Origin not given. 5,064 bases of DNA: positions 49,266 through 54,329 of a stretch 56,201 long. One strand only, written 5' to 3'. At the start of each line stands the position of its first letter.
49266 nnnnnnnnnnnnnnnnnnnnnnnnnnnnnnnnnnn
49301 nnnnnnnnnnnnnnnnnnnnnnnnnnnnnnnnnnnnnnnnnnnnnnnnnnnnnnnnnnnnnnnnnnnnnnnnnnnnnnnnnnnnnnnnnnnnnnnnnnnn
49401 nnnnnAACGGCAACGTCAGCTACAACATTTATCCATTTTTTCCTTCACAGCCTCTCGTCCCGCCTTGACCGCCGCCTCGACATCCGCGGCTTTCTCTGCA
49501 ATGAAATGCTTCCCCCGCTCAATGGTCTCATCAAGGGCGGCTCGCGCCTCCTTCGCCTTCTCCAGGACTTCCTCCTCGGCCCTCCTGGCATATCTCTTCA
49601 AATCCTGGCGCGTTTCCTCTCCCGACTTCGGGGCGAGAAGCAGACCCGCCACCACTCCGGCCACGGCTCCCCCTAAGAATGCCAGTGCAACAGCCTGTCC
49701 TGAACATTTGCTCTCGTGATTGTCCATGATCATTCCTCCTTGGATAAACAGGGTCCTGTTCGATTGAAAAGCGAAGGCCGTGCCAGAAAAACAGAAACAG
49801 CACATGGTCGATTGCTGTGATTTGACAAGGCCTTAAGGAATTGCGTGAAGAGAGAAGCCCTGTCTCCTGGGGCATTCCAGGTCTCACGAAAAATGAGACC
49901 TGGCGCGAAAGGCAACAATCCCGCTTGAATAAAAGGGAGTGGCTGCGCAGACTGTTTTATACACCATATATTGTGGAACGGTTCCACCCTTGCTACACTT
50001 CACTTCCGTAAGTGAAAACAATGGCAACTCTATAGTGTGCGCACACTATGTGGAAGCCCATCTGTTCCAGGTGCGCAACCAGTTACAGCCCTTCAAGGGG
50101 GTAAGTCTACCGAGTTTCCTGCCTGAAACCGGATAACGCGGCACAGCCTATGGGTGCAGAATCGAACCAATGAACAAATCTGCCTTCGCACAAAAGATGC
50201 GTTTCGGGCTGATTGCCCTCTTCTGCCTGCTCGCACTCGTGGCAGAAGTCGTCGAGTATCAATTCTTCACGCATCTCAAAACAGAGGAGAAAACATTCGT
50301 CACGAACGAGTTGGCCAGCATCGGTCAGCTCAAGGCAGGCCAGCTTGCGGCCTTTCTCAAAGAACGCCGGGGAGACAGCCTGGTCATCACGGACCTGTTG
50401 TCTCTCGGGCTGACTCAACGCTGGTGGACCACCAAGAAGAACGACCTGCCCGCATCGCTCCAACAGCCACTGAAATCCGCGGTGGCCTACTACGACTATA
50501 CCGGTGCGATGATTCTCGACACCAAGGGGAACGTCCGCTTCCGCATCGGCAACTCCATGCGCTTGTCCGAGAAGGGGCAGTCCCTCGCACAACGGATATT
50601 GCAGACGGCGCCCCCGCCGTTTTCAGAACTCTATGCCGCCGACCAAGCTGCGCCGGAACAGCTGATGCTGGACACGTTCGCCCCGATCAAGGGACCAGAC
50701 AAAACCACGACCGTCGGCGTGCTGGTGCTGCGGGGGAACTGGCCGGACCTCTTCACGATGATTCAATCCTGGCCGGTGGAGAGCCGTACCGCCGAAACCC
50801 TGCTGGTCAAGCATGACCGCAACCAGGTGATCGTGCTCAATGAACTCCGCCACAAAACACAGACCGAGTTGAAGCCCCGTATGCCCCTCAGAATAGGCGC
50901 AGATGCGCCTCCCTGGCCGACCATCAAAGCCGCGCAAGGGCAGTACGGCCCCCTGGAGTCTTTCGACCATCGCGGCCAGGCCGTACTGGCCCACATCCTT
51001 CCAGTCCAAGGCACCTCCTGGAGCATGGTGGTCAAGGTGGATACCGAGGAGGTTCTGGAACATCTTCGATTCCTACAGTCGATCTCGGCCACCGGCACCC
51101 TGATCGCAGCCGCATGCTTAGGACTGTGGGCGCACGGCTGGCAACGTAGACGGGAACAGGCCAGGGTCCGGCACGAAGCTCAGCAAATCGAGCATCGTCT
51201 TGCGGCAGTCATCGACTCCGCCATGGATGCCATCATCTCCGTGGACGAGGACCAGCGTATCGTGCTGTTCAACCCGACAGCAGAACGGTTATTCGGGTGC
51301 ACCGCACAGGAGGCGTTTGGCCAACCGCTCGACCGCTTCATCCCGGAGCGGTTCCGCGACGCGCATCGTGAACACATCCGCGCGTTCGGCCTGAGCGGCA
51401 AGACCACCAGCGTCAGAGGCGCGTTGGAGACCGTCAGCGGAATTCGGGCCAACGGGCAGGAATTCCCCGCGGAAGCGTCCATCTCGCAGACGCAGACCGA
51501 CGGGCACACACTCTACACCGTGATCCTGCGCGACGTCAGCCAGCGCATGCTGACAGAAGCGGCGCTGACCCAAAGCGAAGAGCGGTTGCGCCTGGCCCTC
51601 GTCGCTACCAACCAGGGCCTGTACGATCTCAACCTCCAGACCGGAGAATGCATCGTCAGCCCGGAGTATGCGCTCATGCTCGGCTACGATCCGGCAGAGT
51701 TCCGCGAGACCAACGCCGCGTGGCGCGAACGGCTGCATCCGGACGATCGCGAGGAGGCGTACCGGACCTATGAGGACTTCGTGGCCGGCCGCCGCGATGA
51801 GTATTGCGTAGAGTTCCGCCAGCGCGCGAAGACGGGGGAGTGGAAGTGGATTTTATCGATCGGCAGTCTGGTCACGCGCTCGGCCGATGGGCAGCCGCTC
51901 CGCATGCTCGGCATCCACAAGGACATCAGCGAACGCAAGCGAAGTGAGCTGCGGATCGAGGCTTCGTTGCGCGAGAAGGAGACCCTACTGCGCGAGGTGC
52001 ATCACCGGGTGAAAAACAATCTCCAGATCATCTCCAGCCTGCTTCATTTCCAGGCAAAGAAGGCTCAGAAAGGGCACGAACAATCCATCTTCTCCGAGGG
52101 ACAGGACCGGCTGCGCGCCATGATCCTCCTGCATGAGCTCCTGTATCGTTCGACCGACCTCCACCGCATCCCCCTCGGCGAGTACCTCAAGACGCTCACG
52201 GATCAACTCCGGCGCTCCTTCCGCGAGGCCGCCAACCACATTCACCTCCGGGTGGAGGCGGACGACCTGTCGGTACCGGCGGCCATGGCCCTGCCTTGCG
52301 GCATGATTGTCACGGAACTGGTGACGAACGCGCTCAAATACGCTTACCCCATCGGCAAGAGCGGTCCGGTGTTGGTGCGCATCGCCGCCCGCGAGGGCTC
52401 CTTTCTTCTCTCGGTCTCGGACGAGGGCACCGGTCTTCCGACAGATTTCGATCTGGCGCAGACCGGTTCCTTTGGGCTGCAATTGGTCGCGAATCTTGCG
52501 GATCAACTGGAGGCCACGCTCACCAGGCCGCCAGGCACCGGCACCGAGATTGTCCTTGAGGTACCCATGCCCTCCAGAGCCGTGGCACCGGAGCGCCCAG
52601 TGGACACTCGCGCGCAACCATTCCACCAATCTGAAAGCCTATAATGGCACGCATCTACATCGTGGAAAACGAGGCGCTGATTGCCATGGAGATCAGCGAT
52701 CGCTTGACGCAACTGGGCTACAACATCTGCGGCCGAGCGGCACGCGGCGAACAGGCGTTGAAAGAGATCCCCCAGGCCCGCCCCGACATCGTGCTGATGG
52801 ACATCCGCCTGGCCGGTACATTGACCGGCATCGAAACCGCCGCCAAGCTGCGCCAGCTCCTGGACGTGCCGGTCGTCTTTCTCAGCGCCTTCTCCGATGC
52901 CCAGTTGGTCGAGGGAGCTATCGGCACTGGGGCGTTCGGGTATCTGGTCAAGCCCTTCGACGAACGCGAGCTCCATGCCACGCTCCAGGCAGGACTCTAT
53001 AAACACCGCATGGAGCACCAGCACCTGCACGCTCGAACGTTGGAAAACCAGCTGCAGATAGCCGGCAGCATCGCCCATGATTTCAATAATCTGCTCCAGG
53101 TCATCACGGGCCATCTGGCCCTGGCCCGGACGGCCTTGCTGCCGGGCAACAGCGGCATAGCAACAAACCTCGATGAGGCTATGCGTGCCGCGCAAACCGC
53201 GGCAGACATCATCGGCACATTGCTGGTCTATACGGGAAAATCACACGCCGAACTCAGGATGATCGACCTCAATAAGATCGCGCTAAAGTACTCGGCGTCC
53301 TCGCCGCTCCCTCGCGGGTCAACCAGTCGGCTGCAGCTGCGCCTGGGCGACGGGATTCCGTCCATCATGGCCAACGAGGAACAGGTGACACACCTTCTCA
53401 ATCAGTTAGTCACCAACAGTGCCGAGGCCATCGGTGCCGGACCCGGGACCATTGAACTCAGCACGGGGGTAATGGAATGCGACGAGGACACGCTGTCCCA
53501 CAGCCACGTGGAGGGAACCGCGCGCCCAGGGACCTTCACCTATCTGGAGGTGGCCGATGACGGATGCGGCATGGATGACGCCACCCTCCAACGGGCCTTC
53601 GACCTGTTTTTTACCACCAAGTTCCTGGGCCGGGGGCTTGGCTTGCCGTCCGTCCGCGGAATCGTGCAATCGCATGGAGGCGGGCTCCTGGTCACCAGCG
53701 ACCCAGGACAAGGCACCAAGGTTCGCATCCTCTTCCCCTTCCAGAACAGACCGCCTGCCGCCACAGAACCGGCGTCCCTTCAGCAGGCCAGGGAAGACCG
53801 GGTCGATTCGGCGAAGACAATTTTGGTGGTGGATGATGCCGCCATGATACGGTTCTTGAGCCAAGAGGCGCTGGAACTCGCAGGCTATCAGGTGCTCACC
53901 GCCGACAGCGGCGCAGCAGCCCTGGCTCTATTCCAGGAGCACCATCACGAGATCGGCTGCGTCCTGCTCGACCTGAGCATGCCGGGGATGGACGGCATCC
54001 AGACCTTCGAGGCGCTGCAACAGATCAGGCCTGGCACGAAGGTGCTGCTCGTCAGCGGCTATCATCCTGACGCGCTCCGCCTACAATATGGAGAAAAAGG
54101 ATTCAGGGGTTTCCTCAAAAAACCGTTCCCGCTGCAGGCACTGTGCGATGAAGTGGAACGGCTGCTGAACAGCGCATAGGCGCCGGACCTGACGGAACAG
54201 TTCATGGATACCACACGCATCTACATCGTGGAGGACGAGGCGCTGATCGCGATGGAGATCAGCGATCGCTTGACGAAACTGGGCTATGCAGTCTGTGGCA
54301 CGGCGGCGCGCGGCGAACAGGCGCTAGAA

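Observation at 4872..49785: Nine sigma-54-type -24/-12 promoter-like elements, nearly all in front of stress/dormancy/fermentation genes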

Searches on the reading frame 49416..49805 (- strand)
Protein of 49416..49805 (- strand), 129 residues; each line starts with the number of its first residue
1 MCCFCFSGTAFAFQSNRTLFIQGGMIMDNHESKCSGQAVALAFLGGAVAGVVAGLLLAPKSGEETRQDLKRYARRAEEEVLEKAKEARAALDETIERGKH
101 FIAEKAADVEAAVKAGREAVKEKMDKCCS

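Call 15: search_protein_families(library=pfam, proteins=[window:49416-49805:-])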
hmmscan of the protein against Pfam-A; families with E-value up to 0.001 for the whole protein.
window:49416-49805:- (129 aa): 2 families
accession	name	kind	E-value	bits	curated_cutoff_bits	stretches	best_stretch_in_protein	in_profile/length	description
PF12732.12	YtxH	-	6.4e-16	59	37.5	1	41-124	2-70/71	YtxH-like protein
PF01442.23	Apolipoprotein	-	3.4e-05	24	90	1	61-127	89-155/190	Apolipoprotein A1/A4/E domain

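Call 48: find_homologous_proteins(query=window:49416-49727:-)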
Query window:49416-49727:- (103 aa): 1149 proteins with E <= 0.001 among 1333 candidates; the best 120 are listed.
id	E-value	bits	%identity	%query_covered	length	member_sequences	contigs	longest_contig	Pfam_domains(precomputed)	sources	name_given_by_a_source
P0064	3.9e-56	205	100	100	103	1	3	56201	PF12732.13,PF01442.24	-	-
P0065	9.5e-56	204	99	100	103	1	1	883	PF12732.13,PF01442.24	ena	-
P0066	1.8e-53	197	95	99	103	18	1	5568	PF12732.13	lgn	-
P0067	4.2e-52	192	92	100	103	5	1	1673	PF12732.13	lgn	-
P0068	7.8e-52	192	91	100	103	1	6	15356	PF12732.13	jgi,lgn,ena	jgi:gas vesicle protein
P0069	8.6e-51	188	92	100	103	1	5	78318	PF12732.13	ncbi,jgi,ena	jgi:gas vesicle protein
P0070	1.2e-50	188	92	99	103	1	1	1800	PF12732.13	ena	-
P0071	1.5e-50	187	89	100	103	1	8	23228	PF12732.13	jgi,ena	jgi:gas vesicle protein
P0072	3.8e-50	186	88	100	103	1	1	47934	PF12732.13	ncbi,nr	ncbi:MAG: YtxH domain-containing protein [Nitrospirae bacterium]|nr:YtxH domain-containing protein [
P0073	6.7e-50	185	91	100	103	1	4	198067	PF12732.13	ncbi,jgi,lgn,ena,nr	ncbi:MAG: YtxH domain-containing protein [Nitrospirota bacterium]|jgi:gas vesicle protein|nr:YtxH do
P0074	7.7e-50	185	91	100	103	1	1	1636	PF12732.13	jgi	jgi:gas vesicle protein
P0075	1.0e-49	185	91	100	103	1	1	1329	PF12732.13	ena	-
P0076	1.3e-49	184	88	100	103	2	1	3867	PF12732.13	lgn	-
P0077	1.4e-49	184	90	100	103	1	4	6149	PF12732.13,PF01442.24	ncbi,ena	ncbi:MAG: YtxH domain-containing protein [Nitrospirota bacterium]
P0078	1.9e-49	184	90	100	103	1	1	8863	PF12732.13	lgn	-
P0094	6.3e-49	182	88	100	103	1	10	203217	PF12732.13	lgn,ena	-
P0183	3.1e-46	174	84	100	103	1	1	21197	PF12732.13,PF01442.24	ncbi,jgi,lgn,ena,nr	ncbi:MAG: YtxH domain-containing protein [Nitrospira sp.]|nr:YtxH domain-containing protein [Nitrosp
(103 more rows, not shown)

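Call 49: find_encoding_contigs(protein=P0073, flank=10000, max_places=2)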
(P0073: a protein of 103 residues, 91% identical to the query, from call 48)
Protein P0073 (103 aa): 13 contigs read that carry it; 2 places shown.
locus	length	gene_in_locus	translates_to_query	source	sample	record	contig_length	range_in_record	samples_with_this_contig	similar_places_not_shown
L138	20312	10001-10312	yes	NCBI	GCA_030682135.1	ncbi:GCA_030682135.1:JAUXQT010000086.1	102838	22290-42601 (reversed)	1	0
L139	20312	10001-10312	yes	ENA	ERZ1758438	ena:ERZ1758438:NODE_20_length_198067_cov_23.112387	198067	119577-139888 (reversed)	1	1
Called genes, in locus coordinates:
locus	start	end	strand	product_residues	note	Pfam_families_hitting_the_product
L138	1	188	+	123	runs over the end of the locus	PF13442:Cytochrome_CBB3, PF00034:Cytochrom_C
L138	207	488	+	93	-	-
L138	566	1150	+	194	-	PF11845:Tll0287-like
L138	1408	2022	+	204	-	-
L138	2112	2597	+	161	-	PF01322:Cytochrom_C_2 (weak)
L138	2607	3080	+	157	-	PF09968:DUF2202 (faint)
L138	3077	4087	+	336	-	PF00155:Aminotran_1_2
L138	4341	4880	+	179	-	PF16694:Cytochrome_P460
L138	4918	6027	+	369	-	PF03150:CCP_MauG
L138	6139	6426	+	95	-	PF11154:DUF2934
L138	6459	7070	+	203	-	PF11845:Tll0287-like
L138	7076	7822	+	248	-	PF02535:Zip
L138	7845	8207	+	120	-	PF13442:Cytochrome_CBB3, PF00034:Cytochrom_C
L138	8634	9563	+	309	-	PF13620:CarboxypepD_reg, PF14686:fn3_3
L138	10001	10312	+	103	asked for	PF12732:YtxH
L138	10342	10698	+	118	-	PF01258:zf-dskA_traR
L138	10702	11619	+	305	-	PF01558:POR, PF00037:Fer4 (faint), PF12797:Fer4_2 (faint), PF12837:Fer4_6 (faint), PF13237:Fer4_10 (weak), PF14697:Fer4_21 (weak), PF12838:Fer4_7, PF13187:Fer4_9 (weak), +1 more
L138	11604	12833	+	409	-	PF01855:POR_N, PF17147:PFOR_II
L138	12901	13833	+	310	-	PF02775:TPP_enzyme_C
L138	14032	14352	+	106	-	PF01022:HTH_5, PF12840:HTH_20 (weak)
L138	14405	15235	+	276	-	PF01135:PCMT (weak), PF13489:Methyltransf_23, PF01209:Ubie_methyltran, PF06325:PrmA, PF13649:Methyltransf_25, PF13847:Methyltransf_31, PF08241:Methyltransf_11, PF08242:Methyltransf_12, +3 more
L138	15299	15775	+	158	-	PF01451:LMWPc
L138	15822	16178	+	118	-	PF06953:ArsD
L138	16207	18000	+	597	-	PF00142:Fer4_NifH (weak), PF01656:CbiA, PF02374:ArsA_ATPase, PF13614:AAA_31, PF01656:CbiA, PF02374:ArsA_ATPase, PF10609:ParA (weak), PF02374:ArsA_ATPase, +8 more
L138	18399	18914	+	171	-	PF01322:Cytochrom_C_2 (faint)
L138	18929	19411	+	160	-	PF01814:Hemerythrin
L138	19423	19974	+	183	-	-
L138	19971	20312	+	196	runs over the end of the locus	-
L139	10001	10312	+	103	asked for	PF12732:YtxH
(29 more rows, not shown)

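Call 50: find_encoding_contigs(protein=P0183, flank=10000, max_places=2)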
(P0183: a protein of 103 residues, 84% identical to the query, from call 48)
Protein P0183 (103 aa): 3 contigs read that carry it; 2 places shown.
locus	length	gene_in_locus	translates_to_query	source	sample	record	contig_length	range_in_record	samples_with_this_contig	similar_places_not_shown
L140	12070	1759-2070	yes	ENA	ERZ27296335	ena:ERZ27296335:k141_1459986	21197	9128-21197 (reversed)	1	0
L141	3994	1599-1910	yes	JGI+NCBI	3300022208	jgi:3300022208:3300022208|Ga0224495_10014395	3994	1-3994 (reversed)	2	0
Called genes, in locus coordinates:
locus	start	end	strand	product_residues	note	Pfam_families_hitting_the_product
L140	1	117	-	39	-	?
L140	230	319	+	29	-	-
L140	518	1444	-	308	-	PF13302:Acetyltransf_3 (faint), PF00583:Acetyltransf_1, PF13508:Acetyltransf_7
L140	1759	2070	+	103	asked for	PF12732:YtxH, PF01442:Apolipoprotein (weak)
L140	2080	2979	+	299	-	PF01558:POR, PF00037:Fer4 (faint), PF12837:Fer4_6 (faint), PF13237:Fer4_10, PF14697:Fer4_21 (weak), PF12838:Fer4_7, PF13187:Fer4_9, PF13484:Fer4_16 (faint)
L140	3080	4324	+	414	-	PF01855:POR_N, PF17147:PFOR_II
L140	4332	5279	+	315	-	PF02775:TPP_enzyme_C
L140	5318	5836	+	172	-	PF01322:Cytochrom_C_2 (weak)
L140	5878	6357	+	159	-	PF01814:Hemerythrin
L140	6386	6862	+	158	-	PF00034:Cytochrom_C (faint)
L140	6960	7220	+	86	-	PF13442:Cytochrome_CBB3, PF00034:Cytochrom_C (weak)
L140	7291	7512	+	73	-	PF12441:CopG_antitoxin (weak), PF14384:BrnA_antitoxin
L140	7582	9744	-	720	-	PF02629:CoA_binding, PF13380:CoA_binding_2, PF13607:Succ_CoA_lig, PF19045:Ligase_CoA_2, PF13549:ATP-grasp_5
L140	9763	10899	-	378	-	PF27233:MJ0711_N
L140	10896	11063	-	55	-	-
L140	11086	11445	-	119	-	PF13442:Cytochrome_CBB3, PF00034:Cytochrom_C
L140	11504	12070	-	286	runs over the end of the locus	PF00582:Usp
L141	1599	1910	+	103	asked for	PF12732:YtxH, PF01442:Apolipoprotein (weak)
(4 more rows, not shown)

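Call 51: find_encoding_contigs(protein=P0094, flank=10000, max_places=2)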
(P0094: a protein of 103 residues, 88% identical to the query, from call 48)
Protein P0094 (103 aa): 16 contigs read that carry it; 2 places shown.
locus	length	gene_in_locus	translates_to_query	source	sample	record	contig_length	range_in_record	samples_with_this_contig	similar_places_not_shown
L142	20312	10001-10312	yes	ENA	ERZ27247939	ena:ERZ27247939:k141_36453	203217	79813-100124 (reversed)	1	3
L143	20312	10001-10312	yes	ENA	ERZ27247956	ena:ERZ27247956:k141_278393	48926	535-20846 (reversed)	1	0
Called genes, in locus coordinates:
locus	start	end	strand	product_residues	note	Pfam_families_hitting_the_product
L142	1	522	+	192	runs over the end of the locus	PF02552:CO_dh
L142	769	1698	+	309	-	PF14686:fn3_3, PF13620:CarboxypepD_reg (weak)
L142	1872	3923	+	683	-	PF00361:Proton_antipo_M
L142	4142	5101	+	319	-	PF00146:NADHdh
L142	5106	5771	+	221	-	-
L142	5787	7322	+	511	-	PF00361:Proton_antipo_M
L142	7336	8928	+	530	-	PF00329:Complex1_30kDa, PF00374:NiFeSe_Hases (weak), PF00346:Complex1_49kDa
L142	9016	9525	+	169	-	PF01058:Oxidored_q6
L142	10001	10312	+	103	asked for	PF12732:YtxH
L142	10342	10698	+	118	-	PF01258:zf-dskA_traR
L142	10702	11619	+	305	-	PF01558:POR, PF12797:Fer4_2 (faint), PF12837:Fer4_6 (faint), PF13237:Fer4_10 (weak), PF14697:Fer4_21 (weak), PF12838:Fer4_7, PF13187:Fer4_9 (weak), PF00037:Fer4 (weak), +1 more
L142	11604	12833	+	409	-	PF01855:POR_N, PF17147:PFOR_II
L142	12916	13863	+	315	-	PF02775:TPP_enzyme_C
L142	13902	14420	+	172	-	PF01322:Cytochrom_C_2 (weak)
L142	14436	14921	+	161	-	PF01814:Hemerythrin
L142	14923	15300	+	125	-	-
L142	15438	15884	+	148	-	-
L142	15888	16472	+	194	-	PF02085:Cytochrom_CIII (faint), PF14522:Cytochrome_C7 (faint), PF22113:Mtrc-MtrF_II-IV_dom (faint), PF09699:Paired_CXXCH_1 (faint)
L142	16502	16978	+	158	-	-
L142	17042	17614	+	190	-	-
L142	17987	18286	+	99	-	-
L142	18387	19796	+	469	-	PF02874:ATP-synt_ab_N (weak), PF00006:ATP-synt_ab, PF22919:ATP-synt_VA_C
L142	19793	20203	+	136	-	PF02823:ATP-synt_DE_N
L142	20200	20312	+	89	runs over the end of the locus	PF09527:ATPase_gene1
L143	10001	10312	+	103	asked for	PF12732:YtxH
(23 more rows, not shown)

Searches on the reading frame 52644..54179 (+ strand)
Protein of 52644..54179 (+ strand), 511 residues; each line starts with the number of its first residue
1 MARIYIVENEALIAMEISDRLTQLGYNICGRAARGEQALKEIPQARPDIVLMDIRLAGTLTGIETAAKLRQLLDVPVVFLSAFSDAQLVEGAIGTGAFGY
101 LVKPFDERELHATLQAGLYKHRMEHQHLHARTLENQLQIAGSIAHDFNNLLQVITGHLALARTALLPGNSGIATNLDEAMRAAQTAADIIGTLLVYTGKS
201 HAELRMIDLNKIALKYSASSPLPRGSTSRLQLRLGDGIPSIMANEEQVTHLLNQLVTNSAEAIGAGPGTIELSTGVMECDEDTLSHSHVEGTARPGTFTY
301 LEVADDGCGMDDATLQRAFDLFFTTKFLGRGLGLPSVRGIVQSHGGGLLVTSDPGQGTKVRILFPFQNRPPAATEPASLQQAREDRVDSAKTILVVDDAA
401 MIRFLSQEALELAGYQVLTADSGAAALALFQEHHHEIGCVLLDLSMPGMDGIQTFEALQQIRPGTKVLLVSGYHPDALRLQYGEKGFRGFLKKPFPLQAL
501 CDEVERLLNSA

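Call 15: search_protein_families(library=pfam, proteins=[window:52644-54179:+])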
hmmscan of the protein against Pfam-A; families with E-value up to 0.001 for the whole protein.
window:52644-54179:+ (511 aa): 2 families
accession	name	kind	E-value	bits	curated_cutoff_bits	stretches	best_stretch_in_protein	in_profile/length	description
PF00072.30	Response_reg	-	1.3e-49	167.5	30.2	2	393-504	1-110/111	Response regulator receiver domain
PF02518.31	HATPase_c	-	1.3e-17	64.6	26.4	1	244-367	2-110/111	Histidine kinase-, DNA gyrase B-, and HSP90-like ATPase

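Call 92: find_encoding_contigs(protein=window:52644-54179:+, flank=10000, max_places=6)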
Protein window:52644-54179:+ (511 aa): 2 contigs read that carry it; 2 places shown.
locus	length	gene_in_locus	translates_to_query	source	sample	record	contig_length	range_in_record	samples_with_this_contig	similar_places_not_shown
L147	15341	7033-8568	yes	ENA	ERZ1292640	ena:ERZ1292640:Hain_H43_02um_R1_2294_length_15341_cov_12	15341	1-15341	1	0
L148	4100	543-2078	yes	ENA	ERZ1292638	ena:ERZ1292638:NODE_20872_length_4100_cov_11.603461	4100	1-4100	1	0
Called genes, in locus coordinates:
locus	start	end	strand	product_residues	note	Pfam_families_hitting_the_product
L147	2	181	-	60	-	?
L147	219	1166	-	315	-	PF02775:TPP_enzyme_C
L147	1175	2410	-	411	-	PF01855:POR_N, PF17147:PFOR_II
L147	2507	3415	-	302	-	PF01558:POR, PF00037:Fer4 (faint), PF12837:Fer4_6 (faint), PF12838:Fer4_7, PF13187:Fer4_9, PF13237:Fer4_10, PF13484:Fer4_16 (faint), PF14697:Fer4_21 (weak)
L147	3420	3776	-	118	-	PF01258:zf-dskA_traR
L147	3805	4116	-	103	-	PF12732:YtxH, PF01442:Apolipoprotein (weak)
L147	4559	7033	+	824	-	PF00989:PAS, PF08448:PAS_4, PF13188:PAS_8, PF13426:PAS_9, PF08447:PAS_3, PF07568:HisKA_2, PF13581:HATPase_c_2, PF02518:HATPase_c, +1 more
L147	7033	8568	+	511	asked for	PF00072:Response_reg, PF02518:HATPase_c, PF00072:Response_reg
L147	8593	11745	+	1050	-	PF00072:Response_reg, PF00989:PAS, PF08448:PAS_4, PF13426:PAS_9, PF00989:PAS, PF13188:PAS_8, PF08447:PAS_3, PF13426:PAS_9, +12 more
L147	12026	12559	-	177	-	PF00034:Cytochrom_C, PF13442:Cytochrome_CBB3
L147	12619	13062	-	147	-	PF09990:DUF2231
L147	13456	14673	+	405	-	-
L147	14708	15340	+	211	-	?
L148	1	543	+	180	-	?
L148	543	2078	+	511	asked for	PF00072:Response_reg, PF02518:HATPase_c, PF00072:Response_reg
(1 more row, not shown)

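Call 93: search_protein_families(library=pfam, proteins=[L147:8593-11745:+, L147:13456-14673:+, L147:14708-15340:+], max_evalue=0.001)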
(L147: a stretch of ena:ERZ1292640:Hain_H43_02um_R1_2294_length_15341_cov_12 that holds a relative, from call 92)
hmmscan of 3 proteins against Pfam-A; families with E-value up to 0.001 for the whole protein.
L147:8593-11745:+ (1050 aa): 11 families
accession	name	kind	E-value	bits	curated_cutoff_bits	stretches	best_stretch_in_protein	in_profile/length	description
PF13426.13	PAS_9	-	1.3e-55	186.4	27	4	435-529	7-103/103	PAS domain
PF00989.32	PAS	-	2.3e-42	144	22.6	4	295-407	1-112/113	PAS fold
PF00072.30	Response_reg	-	1.3e-40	138.4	30.2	2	6-116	1-110/111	Response regulator receiver domain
PF08448.16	PAS_4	-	2e-34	118.5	23.1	4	426-532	2-110/110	PAS fold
PF08447.18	PAS_3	-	3.8e-30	104.4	25.6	3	319-392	2-76/89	PAS fold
PF13188.13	PAS_8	-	1.4e-25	88.7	21.8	3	295-349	1-54/65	PAS domain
PF02518.31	HATPase_c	-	1.8e-24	86.7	26.4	1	783-905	2-110/111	Histidine kinase-, DNA gyrase B-, and HSP90-like ATPase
PF00512.31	HisKA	-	4.4e-09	36.7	26.9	1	677-737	3-62/66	His Kinase A (phospho-acceptor) domain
PF08670.17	MEKHLA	-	8.3e-09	35.9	23.7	0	437-521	47-132/143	MEKHLA domain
PF18095.7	PAS_12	-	2.5e-05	24.3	22.6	0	170-206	65-100/153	UPF0242 C-terminal PAS-like domain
PF24820.1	Diguanyl_cycl_sensor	-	0.00095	19.5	28.1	0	547-592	1-46/109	Diguanylate cyclase-like sensor domain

L147:13456-14673:+ (405 aa): 0 families

L147:14708-15340:+ (211 aa): 0 families
